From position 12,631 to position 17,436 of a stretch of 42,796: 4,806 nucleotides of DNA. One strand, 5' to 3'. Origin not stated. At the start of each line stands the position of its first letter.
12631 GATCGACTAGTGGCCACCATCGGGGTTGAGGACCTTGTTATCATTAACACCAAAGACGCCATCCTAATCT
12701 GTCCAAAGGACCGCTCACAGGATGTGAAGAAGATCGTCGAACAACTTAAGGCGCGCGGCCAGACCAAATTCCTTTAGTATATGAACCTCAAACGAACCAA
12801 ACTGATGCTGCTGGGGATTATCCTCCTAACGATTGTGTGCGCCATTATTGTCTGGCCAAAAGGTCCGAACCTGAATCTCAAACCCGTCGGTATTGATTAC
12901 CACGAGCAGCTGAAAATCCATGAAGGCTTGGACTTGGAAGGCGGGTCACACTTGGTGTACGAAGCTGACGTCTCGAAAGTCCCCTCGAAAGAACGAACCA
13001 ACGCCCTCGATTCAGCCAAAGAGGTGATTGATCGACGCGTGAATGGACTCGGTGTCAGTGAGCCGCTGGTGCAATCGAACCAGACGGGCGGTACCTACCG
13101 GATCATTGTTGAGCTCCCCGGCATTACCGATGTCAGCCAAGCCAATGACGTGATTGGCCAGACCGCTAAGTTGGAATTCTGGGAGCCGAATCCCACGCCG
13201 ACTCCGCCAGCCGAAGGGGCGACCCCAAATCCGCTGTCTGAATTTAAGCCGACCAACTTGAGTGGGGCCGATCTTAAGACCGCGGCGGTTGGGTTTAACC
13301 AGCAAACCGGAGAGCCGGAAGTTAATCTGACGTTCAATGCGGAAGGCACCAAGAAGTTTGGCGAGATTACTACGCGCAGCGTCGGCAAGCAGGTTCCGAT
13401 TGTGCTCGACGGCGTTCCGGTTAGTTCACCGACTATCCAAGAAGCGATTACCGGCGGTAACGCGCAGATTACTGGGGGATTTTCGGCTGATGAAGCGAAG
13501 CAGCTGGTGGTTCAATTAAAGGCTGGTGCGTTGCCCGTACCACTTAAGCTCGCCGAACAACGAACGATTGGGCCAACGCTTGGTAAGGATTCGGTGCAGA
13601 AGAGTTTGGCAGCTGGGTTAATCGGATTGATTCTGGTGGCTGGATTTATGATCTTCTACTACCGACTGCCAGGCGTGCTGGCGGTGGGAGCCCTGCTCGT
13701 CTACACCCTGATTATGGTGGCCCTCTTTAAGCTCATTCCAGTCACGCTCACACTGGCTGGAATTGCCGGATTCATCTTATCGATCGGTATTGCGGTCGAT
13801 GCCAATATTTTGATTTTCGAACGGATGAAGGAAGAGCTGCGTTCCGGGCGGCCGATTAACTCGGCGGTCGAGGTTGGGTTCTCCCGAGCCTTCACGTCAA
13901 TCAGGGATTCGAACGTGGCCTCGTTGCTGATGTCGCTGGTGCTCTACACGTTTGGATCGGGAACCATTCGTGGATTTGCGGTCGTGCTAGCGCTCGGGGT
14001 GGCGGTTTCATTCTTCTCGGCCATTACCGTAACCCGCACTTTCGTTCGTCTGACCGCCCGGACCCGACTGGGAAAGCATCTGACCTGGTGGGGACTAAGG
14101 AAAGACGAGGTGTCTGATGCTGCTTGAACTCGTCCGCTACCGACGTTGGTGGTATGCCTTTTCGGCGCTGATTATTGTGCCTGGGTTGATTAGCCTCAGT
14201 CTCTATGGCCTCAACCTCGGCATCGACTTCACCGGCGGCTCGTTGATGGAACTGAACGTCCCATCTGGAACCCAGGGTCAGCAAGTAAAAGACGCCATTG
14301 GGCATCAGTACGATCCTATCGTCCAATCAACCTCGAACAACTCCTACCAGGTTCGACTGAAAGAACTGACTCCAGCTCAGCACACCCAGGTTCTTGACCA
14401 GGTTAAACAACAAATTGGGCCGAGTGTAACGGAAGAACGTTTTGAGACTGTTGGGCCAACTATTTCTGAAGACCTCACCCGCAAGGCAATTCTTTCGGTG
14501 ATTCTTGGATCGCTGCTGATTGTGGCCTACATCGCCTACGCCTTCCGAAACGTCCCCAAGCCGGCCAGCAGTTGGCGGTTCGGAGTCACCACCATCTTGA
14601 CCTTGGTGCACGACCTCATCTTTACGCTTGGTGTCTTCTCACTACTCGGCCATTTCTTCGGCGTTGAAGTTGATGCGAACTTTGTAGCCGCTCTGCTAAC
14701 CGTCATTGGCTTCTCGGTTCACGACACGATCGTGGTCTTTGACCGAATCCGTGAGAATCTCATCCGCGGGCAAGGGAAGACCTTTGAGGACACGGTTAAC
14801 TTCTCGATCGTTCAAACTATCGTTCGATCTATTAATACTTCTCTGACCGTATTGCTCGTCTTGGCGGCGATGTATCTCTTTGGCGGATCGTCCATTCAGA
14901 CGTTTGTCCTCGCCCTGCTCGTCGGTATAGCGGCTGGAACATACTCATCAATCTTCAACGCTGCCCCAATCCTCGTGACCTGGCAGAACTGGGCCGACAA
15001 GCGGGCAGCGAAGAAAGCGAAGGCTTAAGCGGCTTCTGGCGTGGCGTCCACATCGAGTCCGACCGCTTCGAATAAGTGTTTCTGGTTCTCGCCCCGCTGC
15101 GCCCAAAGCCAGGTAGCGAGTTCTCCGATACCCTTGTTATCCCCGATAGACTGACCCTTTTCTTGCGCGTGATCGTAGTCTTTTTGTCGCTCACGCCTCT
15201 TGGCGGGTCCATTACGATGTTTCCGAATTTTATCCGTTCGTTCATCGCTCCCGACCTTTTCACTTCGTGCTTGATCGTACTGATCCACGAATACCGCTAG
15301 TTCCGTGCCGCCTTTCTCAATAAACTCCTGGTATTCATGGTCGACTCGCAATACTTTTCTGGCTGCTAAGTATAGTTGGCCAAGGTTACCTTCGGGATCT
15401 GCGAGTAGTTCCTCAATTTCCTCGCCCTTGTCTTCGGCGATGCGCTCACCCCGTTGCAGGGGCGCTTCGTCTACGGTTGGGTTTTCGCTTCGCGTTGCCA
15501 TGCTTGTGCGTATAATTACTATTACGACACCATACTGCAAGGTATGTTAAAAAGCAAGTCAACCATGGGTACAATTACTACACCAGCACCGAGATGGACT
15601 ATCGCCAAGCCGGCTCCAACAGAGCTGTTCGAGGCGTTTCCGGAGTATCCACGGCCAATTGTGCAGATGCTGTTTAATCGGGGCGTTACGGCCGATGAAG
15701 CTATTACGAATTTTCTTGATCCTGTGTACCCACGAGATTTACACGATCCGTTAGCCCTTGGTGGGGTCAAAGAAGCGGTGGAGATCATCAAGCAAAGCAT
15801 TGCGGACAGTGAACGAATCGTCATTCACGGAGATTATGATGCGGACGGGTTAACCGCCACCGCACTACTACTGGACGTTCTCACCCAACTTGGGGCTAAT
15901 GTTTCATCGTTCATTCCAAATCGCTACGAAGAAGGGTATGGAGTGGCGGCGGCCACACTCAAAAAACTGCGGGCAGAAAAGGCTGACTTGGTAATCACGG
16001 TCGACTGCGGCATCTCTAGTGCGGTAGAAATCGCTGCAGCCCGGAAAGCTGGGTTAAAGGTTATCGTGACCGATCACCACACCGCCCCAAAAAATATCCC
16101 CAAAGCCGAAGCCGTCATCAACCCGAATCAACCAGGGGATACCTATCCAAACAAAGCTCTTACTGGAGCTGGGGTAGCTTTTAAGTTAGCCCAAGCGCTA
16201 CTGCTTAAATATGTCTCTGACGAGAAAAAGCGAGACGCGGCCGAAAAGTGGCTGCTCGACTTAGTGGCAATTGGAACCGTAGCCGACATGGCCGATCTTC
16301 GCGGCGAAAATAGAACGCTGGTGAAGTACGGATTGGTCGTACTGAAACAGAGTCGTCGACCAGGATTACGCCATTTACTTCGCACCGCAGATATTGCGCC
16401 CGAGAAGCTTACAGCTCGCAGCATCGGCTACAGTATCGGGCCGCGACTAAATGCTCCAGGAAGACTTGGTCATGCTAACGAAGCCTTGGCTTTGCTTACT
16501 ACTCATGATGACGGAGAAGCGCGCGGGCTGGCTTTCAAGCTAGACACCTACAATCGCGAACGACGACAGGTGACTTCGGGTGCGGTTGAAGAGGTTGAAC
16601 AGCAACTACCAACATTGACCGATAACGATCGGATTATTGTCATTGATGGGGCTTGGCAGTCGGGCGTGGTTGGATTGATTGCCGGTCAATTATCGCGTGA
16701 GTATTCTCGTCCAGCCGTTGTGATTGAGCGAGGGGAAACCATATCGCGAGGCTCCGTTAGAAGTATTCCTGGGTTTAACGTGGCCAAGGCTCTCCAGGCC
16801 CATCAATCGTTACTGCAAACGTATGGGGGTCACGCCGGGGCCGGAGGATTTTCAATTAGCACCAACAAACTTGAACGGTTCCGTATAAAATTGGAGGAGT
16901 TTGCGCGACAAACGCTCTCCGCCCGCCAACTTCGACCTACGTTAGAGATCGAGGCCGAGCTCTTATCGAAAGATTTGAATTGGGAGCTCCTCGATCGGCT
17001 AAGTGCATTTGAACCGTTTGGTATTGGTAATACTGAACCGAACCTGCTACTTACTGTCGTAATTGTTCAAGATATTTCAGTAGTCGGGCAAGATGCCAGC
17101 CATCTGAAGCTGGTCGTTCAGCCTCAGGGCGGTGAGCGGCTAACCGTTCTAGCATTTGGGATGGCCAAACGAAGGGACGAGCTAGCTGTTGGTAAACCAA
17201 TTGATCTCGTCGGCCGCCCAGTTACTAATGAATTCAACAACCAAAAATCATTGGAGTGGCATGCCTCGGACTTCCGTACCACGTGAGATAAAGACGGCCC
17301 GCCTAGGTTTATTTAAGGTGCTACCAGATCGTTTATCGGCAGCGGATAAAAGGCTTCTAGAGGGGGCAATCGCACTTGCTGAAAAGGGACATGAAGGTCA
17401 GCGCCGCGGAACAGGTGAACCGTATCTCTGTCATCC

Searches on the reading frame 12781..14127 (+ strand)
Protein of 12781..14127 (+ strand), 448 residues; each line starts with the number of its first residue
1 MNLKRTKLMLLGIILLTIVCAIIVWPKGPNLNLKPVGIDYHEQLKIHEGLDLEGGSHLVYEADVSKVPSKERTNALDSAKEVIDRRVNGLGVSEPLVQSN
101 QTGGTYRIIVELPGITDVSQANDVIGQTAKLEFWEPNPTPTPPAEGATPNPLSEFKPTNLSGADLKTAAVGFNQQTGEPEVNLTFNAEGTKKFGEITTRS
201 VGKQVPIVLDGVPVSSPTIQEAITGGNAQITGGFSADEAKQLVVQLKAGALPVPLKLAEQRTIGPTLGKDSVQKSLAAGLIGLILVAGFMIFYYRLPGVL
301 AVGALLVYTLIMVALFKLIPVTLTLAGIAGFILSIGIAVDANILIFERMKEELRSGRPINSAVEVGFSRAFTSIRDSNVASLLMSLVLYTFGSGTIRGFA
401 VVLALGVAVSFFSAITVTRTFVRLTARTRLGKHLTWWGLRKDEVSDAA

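Call 67: search_protein_families(library=pfam, proteins=[window:12781-14127:+], max_evalue=0.00001)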
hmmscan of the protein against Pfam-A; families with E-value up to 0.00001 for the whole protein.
window:12781-14127:+ (448 aa): 4 families
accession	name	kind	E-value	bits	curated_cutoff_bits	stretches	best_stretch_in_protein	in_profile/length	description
PF22599.2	SecDF_P1_head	-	2.3e-32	111.7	27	1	158-253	19-114/114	SecDF, P1 head subdomain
PF21760.3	SecD_1st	-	3.9e-21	74.7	27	1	77-136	2-58/60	Protein translocase subunit SecDF, P1 domain, N-terminal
PF02355.23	SecD_SecF_C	-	3.9e-17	62.7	20.5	1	258-423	16-184/189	Protein export membrane protein SecD/SecF, C-terminal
PF03176.21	MMPL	-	4.9e-08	32.7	20.5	1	300-437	175-319/333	MMPL family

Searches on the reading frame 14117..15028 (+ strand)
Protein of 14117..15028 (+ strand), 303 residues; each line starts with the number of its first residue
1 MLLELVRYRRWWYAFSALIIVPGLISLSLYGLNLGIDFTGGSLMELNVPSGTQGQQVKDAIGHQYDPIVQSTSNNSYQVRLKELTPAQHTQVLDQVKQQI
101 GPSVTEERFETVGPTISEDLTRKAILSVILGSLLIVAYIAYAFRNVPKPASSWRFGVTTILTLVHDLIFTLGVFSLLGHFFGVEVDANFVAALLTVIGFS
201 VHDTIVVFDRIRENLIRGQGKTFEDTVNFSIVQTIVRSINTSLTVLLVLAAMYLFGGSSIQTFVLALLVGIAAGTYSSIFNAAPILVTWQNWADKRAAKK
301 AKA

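Call 68: search_protein_families(library=pfam, proteins=[window:14117-15028:+], max_evalue=0.00001)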
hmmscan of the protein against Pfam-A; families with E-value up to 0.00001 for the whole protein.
window:14117-15028:+ (303 aa): 2 families
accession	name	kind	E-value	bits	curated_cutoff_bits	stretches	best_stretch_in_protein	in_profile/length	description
PF02355.23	SecD_SecF_C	-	3.8e-58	196.5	20.5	1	96-291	5-188/189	Protein export membrane protein SecD/SecF, C-terminal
PF07549.19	Sec_GG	-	1.6e-07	31.1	20.3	1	25-47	1-23/28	SecD/SecF GG Motif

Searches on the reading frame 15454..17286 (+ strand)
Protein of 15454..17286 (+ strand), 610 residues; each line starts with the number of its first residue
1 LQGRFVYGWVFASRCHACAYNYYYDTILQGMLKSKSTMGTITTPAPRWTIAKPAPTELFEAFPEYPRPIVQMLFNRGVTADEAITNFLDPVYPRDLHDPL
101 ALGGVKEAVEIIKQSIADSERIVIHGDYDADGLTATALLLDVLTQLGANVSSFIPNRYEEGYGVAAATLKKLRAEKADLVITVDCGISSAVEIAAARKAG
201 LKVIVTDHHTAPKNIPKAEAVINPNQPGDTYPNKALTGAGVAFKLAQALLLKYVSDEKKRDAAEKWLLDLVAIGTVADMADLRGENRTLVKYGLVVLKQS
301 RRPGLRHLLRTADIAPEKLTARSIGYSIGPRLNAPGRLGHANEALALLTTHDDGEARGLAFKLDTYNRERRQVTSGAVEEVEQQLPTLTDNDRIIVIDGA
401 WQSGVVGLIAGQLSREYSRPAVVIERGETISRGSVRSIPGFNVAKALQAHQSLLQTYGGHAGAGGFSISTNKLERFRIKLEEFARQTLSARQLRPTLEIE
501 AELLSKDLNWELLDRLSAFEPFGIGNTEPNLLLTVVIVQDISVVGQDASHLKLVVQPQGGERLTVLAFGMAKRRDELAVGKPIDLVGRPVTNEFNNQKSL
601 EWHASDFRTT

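Call 68: search_protein_families(library=pfam, proteins=[window:15454-17286:+], max_evalue=0.00001)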
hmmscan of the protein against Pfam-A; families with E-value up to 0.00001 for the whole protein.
window:15454-17286:+ (610 aa): 3 families
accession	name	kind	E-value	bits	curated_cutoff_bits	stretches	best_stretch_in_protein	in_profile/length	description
PF01368.27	DHH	-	1.4e-28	100.1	28.1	1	121-275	1-125/125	DHH family, N-terminal domain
PF17768.7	RecJ_OB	-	9.8e-24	83.9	27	1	499-605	1-106/107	RecJ OB domain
PF02272.25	DHHA1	-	1.3e-10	42.1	25.9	1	397-485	7-101/102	DHHA1 domain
